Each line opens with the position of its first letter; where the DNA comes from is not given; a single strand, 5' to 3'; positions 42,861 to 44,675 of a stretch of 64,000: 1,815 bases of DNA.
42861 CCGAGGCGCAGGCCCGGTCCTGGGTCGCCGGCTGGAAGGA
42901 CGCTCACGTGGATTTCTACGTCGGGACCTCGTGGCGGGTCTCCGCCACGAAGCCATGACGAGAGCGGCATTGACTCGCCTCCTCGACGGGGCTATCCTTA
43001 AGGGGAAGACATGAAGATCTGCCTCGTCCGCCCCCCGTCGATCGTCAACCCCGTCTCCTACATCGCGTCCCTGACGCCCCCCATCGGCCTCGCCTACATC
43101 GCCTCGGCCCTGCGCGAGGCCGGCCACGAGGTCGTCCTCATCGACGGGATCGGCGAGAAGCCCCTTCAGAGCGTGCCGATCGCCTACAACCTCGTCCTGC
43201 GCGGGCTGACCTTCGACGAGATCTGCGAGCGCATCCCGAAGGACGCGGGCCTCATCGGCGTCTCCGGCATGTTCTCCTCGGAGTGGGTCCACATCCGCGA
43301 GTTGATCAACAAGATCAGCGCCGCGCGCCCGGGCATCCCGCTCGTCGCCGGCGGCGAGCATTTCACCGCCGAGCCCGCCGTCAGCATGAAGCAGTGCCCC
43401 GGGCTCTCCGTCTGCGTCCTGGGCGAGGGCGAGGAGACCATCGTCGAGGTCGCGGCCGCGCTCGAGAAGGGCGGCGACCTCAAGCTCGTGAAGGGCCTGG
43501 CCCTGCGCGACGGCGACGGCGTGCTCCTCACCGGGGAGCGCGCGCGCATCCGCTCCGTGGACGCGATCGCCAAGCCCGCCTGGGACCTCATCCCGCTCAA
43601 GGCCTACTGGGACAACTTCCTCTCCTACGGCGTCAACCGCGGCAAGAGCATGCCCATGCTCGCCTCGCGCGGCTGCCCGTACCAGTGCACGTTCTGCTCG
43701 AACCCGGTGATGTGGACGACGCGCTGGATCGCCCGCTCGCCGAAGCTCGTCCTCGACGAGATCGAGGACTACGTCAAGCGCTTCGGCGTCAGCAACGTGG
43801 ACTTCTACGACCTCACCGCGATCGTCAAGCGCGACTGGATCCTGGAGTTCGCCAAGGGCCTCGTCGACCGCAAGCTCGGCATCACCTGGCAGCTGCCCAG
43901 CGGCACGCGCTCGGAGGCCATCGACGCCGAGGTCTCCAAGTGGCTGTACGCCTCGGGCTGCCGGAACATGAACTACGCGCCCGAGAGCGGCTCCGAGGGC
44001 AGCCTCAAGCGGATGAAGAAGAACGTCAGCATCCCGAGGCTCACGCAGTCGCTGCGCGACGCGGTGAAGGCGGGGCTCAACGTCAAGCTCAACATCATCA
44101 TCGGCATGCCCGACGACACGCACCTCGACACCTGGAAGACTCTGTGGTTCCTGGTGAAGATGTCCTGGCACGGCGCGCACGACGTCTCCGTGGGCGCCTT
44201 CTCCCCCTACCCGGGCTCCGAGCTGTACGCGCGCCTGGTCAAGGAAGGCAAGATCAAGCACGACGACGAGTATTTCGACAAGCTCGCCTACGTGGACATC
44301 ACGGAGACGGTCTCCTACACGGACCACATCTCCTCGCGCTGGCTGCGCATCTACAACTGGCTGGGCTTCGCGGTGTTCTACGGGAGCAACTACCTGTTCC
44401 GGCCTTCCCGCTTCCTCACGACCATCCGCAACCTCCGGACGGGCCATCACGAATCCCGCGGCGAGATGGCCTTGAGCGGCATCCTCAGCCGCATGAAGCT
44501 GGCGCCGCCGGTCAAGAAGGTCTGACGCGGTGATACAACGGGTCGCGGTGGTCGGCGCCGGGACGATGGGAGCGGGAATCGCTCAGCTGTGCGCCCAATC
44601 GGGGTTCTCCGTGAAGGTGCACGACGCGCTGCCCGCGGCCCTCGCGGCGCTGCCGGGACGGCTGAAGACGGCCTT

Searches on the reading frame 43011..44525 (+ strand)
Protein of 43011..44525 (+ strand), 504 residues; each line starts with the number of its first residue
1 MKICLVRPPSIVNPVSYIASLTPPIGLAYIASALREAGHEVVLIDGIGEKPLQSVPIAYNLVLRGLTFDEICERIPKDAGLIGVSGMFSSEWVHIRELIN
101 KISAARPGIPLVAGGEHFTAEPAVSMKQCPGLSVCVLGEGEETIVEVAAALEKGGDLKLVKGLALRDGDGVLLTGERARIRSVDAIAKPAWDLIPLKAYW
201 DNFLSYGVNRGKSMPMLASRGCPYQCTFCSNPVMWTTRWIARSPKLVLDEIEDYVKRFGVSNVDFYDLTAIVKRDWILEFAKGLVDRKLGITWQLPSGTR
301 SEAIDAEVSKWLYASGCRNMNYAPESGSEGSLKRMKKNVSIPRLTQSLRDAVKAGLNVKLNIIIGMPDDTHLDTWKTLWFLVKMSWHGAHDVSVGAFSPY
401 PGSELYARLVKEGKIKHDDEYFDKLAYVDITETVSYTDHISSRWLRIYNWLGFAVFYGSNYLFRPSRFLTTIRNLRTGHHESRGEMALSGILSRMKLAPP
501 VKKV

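Call 70: search_protein_families(library=pfam, proteins=[window:43011-44525:+], max_evalue=0.00001)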
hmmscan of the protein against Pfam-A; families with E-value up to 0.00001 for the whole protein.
window:43011-44525:+ (504 aa): 2 families
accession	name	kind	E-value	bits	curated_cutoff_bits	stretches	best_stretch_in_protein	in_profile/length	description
PF02310.24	B12-binding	-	7.5e-19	68.2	32.1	1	18-147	8-120/121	B12 binding domain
PF04055.27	Radical_SAM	-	4.1e-13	50.3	29.5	1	219-378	4-163/166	Radical SAM superfamily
